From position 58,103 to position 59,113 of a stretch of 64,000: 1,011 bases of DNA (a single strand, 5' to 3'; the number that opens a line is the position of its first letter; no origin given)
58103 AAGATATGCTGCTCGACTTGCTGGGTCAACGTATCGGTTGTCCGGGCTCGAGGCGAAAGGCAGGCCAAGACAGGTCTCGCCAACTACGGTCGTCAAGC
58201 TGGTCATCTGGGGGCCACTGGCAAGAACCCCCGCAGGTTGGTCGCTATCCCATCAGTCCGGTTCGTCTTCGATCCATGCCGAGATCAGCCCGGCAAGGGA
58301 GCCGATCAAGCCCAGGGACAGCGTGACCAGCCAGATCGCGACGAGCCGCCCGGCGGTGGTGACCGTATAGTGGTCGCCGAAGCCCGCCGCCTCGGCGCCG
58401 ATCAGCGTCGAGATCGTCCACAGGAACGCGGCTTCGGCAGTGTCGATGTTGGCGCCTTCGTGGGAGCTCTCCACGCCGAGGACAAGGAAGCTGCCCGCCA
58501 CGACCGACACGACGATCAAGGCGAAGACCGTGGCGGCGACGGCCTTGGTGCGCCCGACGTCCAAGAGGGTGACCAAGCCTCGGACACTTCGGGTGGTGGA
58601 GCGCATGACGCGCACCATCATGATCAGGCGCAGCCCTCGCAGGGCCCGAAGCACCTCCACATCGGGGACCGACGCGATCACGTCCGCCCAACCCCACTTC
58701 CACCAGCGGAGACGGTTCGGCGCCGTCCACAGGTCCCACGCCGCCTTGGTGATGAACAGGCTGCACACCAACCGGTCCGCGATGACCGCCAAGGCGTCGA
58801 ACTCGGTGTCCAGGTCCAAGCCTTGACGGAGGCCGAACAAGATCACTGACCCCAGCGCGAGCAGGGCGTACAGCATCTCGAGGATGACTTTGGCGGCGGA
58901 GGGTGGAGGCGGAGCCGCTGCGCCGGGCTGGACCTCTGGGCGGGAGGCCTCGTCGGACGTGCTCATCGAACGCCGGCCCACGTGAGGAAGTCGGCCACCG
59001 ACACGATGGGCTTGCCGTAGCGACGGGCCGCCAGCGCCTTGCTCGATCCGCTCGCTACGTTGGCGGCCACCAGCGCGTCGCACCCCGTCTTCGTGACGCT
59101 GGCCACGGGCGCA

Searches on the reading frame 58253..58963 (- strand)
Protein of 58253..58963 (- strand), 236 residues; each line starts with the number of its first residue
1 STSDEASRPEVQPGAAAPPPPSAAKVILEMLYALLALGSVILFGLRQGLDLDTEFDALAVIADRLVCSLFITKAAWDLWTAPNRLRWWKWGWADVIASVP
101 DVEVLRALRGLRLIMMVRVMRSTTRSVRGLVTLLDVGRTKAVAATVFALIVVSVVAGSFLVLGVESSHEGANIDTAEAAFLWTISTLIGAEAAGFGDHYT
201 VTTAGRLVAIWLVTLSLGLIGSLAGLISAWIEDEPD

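Call 109: find_related_loci(query=window:58253-58963:-, collection=metagenome_contigs, flank=6000)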
Query window:58253-58963:- (236 aa) in metagenome_contigs; peptide patterns used: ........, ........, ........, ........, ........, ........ (x = any residue, [..] = any of these).
247 stretches matched a pattern; 4 encode a relative of the query (tblastn E <= 1e-3); 4 distinct loci.
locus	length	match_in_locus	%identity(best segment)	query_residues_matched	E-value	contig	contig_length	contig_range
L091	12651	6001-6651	64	20-236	4e-85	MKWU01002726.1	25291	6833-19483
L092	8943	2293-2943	64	20-236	4e-85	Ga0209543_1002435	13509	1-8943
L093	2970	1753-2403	63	18-234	3e-83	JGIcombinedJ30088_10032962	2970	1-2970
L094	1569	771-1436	61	18-236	1e-72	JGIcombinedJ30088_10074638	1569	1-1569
